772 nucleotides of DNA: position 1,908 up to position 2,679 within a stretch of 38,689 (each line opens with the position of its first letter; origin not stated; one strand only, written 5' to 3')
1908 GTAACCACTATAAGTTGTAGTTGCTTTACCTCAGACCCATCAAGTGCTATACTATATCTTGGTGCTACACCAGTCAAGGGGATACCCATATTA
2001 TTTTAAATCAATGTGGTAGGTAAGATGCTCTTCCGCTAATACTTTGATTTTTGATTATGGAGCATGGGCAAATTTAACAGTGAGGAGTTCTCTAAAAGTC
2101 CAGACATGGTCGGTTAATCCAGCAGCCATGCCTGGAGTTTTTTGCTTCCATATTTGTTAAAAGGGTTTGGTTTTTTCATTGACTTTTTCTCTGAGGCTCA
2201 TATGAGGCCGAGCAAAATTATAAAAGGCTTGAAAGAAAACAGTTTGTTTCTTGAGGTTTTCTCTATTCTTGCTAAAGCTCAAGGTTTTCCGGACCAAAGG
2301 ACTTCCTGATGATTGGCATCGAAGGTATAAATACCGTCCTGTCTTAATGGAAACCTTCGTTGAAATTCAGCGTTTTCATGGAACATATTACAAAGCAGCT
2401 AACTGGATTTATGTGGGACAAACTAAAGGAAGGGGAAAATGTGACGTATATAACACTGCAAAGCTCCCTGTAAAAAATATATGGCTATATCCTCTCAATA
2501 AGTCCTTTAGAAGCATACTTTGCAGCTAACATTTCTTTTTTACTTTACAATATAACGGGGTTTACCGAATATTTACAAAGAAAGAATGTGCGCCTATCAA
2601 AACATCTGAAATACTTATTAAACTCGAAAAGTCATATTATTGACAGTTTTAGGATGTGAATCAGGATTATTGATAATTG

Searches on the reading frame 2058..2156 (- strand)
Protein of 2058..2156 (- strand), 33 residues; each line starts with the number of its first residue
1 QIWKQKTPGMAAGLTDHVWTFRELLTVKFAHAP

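Call 107: search_dna_similar(query=window:2058-2156:-, collection=plasmids, mode=protein, max_evalue=1, max_rows=10)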
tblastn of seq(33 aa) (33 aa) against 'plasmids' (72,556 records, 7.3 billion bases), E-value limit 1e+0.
Records with a match: 16; places in all: 25; records where one place covers at least 80% of the query: 2.
Best place of each record, by identity: 60-80% 3; <60% 13.
By first word of the organism name: Acaryochloris 8; Deinococcus 7; Meiothermus 1.
By predicted mobility (MOB-suite, as given by PLSDB): non-mobilizable 14; conjugative 2.
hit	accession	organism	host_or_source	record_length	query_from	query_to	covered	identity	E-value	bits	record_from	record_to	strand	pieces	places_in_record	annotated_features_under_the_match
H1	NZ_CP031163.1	Deinococcus wulumuqiensis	cell culture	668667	3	28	79%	65.4%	6e-4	40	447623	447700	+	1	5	hypothetical protein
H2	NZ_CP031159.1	Deinococcus wulumuqiensis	cell culture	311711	5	28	73%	66.7%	4e-3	38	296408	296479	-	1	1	hypothetical protein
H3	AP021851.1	Deinococcus grandis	-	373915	3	29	82%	59.3%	7e-4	40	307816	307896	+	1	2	hypothetical protein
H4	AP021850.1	Deinococcus grandis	-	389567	3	29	82%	59.3%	2e-3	39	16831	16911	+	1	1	hypothetical protein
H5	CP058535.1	Deinococcus sp. D7000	seawater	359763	1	26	79%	53.8%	2e-2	36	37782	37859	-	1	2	hypothetical protein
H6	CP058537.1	Deinococcus sp. D7000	seawater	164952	1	26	79%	53.8%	2e-2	36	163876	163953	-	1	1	hypothetical protein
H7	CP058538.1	Deinococcus sp. D7000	seawater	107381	1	26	79%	53.8%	2e-2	36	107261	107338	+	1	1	hypothetical protein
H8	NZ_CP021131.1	Meiothermus taiwanensis WR-220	-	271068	3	25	70%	52.2%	6e-2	35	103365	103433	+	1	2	hypothetical protein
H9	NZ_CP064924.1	Acaryochloris marina S15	cell culture,surface of Pikea pinnata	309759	3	25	70%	52.2%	2e-1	34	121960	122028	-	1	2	hypothetical protein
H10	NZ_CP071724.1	Acaryochloris sp. 'Moss Beach'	culture,intertidal zone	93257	3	25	70%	52.2%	2e-1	34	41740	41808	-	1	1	hypothetical protein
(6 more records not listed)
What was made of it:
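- Checked: Only a 33-aa C-terminal remnant was found, and it matches multi-copy hypothetical ORFs on plasmids (call 107).
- Tried and rejected: The tblastn hits are unannotated multi-copy ORFs (call 107).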

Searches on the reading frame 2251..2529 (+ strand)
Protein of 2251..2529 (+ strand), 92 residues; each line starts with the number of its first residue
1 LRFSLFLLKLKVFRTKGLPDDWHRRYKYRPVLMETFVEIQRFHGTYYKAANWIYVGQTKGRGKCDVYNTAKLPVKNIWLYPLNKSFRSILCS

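Call 4: search_protein_families(library=pfam, proteins=[window:2251-2529:+])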
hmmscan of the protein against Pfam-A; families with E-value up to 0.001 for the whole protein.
window:2251-2529:+ (92 aa): 1 family
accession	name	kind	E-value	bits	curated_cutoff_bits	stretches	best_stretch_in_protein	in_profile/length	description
PF14236.12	DruA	-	1.7e-12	47.6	27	1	15-69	158-228/297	Druantia protein DruA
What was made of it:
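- Checked: A DruA/DUF4338 fragment lies at 2251-2529 (call 4).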

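Call 55: search_protein_families(library=ncbifam, proteins=[window:2251-2529:+], max_evalue=0.001)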
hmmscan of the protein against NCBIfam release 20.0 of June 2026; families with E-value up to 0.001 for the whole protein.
window:2251-2529:+ (92 aa): 0 families
